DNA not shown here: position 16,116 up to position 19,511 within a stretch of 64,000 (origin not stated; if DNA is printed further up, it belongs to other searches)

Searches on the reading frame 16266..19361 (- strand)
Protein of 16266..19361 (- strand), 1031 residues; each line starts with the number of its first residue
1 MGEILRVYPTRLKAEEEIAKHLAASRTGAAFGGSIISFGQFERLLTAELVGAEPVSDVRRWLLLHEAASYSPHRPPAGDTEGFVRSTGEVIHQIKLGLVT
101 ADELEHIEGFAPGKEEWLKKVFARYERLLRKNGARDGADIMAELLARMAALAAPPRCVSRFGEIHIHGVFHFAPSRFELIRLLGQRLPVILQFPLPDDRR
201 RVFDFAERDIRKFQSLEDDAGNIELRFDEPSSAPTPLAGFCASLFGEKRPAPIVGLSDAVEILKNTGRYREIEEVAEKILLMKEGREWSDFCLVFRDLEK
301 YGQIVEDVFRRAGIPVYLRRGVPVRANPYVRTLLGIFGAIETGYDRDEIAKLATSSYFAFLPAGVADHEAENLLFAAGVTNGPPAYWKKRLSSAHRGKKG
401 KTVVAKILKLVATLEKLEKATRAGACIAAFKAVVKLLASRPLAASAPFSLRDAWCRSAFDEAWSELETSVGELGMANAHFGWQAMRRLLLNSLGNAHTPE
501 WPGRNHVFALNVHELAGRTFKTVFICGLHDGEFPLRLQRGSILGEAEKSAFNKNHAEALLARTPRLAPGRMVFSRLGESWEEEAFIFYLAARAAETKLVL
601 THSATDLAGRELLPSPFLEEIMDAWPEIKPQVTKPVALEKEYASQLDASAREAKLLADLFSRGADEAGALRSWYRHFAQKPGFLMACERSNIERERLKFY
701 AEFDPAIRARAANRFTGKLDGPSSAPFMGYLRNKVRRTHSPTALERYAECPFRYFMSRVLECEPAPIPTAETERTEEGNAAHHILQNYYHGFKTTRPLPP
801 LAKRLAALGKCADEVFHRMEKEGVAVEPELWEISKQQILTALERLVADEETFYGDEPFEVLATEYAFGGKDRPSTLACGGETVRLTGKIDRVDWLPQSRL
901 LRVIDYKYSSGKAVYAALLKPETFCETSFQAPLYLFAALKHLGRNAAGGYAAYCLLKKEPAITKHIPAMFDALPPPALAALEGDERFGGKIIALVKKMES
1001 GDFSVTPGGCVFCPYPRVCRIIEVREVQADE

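Call 7: search_protein_families(library=pfam, proteins=[window:16266-19361:-], max_evalue=0.001)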
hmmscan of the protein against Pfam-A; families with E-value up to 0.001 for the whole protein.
window:16266-19361:- (1031 aa): 2 families
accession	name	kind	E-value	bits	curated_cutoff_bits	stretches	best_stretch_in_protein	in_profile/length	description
PF12705.13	PDDEXK_1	-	3e-35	122.8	22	1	740-1020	3-247/247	PD-(D/E)XK nuclease superfamily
PF13361.12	UvrD_C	-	1.5e-06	28.3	25.6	0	490-602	270-347/350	UvrD-like helicase C-terminal domain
